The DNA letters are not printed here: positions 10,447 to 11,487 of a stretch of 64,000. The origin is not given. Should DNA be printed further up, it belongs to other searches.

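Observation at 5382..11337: Hypothesis: cyclase-like protein, HD hydrolase and paralog array form one nucleotide-signalling or conflict module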

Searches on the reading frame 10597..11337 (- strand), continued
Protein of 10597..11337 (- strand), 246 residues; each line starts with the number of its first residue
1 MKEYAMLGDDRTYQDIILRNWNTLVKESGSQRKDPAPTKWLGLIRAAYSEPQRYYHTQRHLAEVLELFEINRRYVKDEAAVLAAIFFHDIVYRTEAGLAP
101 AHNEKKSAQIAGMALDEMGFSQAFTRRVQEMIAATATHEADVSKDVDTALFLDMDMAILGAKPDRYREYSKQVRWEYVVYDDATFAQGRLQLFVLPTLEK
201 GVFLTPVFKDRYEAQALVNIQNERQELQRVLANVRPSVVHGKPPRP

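Call 90: get_annotated_region(hit=H4, flank=4000)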
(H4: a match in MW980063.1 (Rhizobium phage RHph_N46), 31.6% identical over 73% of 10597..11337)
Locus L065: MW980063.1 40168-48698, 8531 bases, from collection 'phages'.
description: Rhizobium phage RHph_N46, complete genome.
organism: Rhizobium phage RHph_N46 (NCBI taxid 2836127)
taxonomy: Viruses; Duplodnaviria; Heunggongvirae; Uroviricota; Caudoviricetes
host: Rhizobium phaseoli sv. phaseoli IE1004; source: agricultural lands; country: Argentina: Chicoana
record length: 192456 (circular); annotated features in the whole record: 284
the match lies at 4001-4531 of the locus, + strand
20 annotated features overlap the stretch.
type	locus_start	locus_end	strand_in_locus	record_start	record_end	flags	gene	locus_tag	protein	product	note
CDS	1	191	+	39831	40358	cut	-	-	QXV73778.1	hypothetical protein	-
CDS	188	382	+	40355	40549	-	-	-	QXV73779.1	hypothetical protein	-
CDS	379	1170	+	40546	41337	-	-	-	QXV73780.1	hypothetical protein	-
CDS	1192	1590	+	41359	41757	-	-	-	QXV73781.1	hypothetical protein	-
CDS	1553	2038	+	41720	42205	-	-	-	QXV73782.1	HTH-type transcriptional regulator protein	GO_component: GO:0005622 - intracellular; GO_function: GO:0000156 - two-component response regulator activity; ...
CDS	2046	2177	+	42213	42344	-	-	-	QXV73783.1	hypothetical protein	-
CDS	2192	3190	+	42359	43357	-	-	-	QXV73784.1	deoxycytidylate deaminase protein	GO_function: GO:0003824 - catalytic activity; GO_function: GO:0016787 - hydrolase activity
CDS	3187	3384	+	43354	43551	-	-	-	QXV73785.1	hypothetical protein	-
CDS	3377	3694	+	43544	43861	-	-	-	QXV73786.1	hypothetical protein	-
CDS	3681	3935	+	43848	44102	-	-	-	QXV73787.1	hypothetical protein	-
CDS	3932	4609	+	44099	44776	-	-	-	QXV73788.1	putative metal-dependent phosphohydrolase protein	-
CDS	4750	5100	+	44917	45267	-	-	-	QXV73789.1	hypothetical protein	-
CDS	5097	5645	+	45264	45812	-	-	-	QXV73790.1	hypothetical protein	-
CDS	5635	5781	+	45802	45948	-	-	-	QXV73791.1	hypothetical protein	-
CDS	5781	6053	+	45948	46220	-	-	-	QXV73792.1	hypothetical protein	-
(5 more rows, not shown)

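Call 91: get_annotated_region(hit=H8, flank=4000)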
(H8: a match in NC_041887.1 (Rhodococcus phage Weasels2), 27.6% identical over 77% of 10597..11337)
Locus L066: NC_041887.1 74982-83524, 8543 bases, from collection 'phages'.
description: Rhodococcus phage Weasels2, complete genome.
organism: Rhodococcus phage Weasels2 (NCBI taxid 1897437)
taxonomy: Viruses; Duplodnaviria; Heunggongvirae; Uroviricota; Caudoviricetes; Weaselvirus; Weaselvirus weasel
host: Rhodococcus erythropolis RIA 643; source: soil; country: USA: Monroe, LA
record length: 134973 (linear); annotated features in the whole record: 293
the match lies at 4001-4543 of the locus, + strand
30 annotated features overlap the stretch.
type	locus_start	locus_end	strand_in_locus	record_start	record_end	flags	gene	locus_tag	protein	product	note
CDS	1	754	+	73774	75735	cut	-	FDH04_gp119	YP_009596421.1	RIIA lysis inhibitor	rIIA-like protector protein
CDS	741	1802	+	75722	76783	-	-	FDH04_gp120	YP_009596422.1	RIIB lysis inhibitor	-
CDS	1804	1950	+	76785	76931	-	-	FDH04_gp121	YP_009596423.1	hypothetical protein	-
CDS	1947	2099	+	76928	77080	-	-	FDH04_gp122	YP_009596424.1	hypothetical protein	-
tRNA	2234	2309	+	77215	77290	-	-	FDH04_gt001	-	tRNA-Thr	tRNA-Thr (tgt)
tRNA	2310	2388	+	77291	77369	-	-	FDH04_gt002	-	tRNA-Gln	tRNA-Gln (ctg)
tRNA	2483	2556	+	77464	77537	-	-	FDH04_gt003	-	tRNA-His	tRNA-His (gtg)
CDS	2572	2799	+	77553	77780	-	-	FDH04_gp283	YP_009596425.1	hypothetical protein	-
CDS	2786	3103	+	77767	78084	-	-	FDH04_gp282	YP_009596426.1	hypothetical protein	-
CDS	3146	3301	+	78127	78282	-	-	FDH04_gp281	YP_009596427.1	hypothetical protein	-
CDS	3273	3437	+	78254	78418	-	-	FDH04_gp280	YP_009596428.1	hypothetical protein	-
CDS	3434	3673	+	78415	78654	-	-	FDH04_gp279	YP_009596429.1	hypothetical protein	-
CDS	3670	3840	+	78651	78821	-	-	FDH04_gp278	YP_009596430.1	hypothetical protein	-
CDS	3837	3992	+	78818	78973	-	-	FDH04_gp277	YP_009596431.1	hypothetical protein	-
CDS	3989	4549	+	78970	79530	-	-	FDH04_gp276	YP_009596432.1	phosphohydrolase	-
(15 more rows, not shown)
